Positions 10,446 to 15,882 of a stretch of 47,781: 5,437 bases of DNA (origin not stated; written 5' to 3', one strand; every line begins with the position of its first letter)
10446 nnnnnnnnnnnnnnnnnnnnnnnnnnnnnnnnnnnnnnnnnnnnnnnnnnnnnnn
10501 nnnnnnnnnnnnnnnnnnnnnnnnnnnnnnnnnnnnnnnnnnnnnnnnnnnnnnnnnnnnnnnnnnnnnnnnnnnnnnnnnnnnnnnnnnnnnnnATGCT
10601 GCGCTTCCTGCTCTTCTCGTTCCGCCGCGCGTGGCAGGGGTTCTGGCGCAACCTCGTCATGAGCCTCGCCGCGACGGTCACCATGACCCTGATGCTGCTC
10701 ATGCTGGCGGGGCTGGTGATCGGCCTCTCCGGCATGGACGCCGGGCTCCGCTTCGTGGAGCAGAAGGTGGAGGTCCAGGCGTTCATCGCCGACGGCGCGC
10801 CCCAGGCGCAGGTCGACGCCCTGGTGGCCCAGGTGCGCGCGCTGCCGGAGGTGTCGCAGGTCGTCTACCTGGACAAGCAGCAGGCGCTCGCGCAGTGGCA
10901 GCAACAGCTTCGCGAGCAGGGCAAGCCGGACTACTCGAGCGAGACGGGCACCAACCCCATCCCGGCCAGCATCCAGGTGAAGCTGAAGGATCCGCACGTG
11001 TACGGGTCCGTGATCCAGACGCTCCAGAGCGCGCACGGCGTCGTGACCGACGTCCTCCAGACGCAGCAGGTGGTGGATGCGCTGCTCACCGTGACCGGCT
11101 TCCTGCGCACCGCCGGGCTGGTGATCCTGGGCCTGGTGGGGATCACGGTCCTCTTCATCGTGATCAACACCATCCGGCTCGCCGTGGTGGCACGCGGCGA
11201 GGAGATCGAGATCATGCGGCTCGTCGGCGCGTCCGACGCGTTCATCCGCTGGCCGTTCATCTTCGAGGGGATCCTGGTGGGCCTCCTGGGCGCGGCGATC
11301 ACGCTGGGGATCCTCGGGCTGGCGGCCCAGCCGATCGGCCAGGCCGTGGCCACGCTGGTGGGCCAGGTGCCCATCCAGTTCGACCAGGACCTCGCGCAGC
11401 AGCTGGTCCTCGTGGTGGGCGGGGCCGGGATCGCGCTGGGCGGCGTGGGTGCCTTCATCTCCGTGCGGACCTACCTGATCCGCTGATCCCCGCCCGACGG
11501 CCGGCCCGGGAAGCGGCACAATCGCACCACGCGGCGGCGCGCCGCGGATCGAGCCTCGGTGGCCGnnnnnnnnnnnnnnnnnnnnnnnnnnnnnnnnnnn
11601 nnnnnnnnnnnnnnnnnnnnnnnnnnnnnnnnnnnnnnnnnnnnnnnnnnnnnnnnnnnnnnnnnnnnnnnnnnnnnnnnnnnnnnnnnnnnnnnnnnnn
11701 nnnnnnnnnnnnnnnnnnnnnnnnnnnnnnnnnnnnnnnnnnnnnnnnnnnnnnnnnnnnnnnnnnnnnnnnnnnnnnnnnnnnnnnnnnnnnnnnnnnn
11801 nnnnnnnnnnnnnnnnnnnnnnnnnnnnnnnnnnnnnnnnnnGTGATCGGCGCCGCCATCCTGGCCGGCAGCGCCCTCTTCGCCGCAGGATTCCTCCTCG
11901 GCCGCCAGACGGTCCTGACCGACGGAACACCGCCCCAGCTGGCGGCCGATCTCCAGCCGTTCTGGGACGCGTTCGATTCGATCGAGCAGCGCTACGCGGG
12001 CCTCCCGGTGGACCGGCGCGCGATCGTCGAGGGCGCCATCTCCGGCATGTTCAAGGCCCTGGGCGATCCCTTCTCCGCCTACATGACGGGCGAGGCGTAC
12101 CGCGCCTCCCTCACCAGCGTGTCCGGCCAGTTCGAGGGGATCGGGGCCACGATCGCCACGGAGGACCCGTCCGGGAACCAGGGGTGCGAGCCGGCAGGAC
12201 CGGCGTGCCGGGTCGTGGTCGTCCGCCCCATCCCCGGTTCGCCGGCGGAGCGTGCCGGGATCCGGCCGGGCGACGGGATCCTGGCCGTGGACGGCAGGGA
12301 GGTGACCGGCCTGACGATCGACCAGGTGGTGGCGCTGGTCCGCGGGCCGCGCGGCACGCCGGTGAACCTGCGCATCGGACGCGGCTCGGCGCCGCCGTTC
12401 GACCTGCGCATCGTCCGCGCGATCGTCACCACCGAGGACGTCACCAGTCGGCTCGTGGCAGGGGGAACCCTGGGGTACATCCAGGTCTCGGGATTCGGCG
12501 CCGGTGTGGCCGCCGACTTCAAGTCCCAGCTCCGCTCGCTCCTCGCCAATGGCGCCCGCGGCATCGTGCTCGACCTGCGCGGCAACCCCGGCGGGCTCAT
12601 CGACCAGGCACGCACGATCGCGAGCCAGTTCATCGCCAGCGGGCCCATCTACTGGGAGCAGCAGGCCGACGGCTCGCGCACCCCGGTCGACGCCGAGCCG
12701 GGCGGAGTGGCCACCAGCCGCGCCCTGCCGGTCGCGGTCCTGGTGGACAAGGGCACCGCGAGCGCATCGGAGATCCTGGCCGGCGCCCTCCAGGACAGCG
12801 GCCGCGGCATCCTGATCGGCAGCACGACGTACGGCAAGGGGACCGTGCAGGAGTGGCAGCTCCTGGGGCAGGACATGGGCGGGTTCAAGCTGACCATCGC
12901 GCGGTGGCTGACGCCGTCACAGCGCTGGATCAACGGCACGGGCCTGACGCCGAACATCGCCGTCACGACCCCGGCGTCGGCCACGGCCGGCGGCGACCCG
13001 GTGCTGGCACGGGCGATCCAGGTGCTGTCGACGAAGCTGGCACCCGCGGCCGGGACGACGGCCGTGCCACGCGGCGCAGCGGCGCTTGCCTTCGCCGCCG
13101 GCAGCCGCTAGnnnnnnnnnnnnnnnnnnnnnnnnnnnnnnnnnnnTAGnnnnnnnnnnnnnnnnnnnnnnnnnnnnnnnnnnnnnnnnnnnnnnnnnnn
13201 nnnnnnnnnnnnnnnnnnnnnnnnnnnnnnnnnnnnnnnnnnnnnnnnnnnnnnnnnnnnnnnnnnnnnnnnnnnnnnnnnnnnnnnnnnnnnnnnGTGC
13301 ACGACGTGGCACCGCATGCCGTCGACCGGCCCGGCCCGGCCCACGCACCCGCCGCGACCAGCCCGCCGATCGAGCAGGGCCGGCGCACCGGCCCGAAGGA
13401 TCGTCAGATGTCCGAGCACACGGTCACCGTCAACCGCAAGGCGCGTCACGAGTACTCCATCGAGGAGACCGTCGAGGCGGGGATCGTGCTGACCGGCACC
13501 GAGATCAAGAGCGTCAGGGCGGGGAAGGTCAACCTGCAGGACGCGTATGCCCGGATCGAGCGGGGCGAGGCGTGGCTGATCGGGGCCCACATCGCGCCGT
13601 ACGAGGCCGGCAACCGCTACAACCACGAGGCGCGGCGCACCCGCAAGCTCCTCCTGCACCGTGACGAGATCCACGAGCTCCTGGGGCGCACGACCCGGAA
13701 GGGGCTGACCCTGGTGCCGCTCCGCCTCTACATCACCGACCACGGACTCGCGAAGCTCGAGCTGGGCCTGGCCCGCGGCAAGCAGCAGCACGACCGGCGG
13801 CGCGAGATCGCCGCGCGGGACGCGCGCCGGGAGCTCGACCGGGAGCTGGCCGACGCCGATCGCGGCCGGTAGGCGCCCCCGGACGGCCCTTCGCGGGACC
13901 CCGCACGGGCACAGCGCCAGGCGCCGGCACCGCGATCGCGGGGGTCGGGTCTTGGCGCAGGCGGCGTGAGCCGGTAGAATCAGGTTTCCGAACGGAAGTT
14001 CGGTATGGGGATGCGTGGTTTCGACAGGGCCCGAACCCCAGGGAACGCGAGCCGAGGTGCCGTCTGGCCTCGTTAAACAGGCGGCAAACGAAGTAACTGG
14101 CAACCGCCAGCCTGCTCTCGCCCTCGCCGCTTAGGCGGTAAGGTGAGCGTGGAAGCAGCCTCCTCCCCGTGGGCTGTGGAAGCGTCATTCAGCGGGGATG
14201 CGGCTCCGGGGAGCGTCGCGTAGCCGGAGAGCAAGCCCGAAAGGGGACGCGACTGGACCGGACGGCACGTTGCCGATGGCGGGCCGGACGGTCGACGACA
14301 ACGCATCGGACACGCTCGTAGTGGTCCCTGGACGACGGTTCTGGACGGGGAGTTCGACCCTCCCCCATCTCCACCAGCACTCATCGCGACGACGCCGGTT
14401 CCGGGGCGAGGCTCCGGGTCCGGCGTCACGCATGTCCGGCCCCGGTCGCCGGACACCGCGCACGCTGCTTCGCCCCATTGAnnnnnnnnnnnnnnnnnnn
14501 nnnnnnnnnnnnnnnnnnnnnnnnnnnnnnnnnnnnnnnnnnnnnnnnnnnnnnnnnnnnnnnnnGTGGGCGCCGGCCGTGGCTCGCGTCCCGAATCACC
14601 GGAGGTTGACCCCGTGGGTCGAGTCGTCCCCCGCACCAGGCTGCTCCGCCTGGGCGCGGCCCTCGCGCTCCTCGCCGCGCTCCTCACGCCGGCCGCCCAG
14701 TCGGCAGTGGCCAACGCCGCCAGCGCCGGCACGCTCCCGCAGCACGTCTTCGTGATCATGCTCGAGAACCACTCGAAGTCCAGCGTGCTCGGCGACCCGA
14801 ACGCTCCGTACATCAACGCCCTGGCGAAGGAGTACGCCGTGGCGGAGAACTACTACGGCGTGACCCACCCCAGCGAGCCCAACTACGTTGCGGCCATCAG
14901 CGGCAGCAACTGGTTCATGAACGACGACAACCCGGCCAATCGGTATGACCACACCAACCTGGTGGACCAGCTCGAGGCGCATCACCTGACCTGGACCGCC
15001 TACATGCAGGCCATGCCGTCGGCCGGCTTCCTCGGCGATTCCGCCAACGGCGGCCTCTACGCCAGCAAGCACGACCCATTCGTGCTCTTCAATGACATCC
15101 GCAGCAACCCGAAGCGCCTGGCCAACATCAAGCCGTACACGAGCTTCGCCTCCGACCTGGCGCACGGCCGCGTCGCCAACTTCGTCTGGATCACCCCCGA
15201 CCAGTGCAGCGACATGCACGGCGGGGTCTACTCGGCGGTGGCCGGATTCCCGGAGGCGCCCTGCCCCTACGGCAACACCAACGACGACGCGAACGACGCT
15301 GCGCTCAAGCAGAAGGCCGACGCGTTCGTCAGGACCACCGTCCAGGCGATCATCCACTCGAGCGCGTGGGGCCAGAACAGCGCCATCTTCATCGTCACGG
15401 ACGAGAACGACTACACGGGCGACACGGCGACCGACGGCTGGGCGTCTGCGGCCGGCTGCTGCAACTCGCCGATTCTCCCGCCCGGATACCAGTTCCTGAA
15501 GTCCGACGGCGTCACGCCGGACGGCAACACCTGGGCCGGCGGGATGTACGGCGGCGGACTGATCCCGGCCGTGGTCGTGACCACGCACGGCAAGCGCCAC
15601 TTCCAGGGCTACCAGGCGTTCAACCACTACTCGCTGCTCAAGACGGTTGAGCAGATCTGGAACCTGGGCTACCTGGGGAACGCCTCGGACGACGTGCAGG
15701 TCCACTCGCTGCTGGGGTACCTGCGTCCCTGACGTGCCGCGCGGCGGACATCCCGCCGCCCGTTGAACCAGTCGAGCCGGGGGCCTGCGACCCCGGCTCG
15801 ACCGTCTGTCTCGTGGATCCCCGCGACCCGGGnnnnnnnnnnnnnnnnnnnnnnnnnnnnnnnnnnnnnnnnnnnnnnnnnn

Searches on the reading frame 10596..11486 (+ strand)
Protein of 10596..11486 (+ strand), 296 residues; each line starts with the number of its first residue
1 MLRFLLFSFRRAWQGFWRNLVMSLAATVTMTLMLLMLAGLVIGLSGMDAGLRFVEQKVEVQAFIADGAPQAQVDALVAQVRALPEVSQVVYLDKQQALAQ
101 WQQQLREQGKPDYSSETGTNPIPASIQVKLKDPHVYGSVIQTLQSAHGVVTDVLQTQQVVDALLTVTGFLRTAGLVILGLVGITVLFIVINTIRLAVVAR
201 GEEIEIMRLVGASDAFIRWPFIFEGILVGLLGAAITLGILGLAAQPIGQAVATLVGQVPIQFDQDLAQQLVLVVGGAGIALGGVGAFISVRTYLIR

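Call 58: search_protein_families(library=pfam, proteins=[window:10596-11486:+], max_evalue=0.0001)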
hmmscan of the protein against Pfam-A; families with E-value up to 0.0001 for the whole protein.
window:10596-11486:+ (296 aa): 2 families
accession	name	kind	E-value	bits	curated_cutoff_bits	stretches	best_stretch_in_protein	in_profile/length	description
PF18075.7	FtsX_ECD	-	1.7e-18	67.4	23.5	1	58-149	1-93/96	FtsX extracellular domain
PF02687.27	FtsX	-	5.8e-10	39.7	25.5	1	176-291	2-113/120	FtsX-like permease C-terminal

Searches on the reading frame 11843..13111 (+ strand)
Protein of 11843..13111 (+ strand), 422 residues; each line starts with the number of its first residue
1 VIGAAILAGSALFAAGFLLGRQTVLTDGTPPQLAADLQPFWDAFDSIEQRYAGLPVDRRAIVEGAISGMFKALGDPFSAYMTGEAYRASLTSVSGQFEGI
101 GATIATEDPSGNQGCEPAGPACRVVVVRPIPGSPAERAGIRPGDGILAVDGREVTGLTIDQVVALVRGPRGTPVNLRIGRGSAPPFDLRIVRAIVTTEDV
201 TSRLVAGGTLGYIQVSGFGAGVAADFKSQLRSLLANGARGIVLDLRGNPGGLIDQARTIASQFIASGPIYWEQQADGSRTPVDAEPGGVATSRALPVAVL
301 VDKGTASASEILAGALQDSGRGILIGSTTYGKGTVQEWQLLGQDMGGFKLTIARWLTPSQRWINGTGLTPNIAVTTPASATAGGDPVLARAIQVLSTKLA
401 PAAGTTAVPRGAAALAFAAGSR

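Call 58: search_protein_families(library=pfam, proteins=[window:11843-13111:+], max_evalue=0.0001)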
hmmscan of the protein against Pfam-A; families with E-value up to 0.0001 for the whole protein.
window:11843-13111:+ (422 aa): 5 families
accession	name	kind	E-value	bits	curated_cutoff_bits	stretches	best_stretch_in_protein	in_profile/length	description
PF03572.23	Peptidase_S41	-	2.1e-47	161.2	24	1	210-374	2-165/165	Peptidase family S41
PF17820.7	PDZ_6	-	7.6e-16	58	27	1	125-178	1-52/54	PDZ domain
PF00595.29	PDZ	-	6.1e-11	43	23.2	1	98-178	10-80/81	PDZ domain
PF22694.1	CtpB_N-like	-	2.9e-10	40.9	27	1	35-84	36-84/85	Activating protease CtpB N-terminal domain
PF13180.12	PDZ_2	-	1.1e-08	35.6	27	1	109-182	12-71/80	PDZ domain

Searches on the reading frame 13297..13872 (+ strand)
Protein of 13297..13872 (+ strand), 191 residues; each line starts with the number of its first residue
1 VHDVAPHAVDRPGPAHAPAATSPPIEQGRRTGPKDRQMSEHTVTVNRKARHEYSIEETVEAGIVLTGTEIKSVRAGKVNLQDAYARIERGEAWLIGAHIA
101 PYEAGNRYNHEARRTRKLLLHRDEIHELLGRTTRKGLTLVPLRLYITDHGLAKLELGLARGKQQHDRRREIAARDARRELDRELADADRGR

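Call 10: search_protein_families(library=pfam, proteins=[window:13297-13872:+], max_evalue=0.001)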
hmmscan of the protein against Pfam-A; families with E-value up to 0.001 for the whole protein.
window:13297-13872:+ (191 aa): 1 family
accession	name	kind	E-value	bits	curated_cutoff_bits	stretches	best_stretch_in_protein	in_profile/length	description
PF01668.23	SmpB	-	5.2e-60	202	27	1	44-184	2-141/143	SmpB protein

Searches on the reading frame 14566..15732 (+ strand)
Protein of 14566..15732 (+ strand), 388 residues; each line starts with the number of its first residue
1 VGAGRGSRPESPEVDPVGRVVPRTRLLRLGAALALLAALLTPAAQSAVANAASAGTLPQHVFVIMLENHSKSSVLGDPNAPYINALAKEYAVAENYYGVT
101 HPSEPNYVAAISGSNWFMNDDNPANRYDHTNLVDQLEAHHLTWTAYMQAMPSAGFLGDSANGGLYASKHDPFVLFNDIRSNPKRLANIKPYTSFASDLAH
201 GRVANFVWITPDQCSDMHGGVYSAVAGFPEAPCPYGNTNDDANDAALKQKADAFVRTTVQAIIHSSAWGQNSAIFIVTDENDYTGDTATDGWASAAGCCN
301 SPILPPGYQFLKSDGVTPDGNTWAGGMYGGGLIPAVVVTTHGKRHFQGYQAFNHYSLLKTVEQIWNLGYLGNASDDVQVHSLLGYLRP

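Call 10: search_protein_families(library=pfam, proteins=[window:14566-15732:+], max_evalue=0.001)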
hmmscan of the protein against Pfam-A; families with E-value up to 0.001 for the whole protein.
window:14566-15732:+ (388 aa): 1 family
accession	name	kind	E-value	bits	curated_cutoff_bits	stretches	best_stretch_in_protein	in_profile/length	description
PF04185.19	Phosphoesterase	-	1.7e-28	100.2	23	1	79-367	106-355/356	Phosphoesterase family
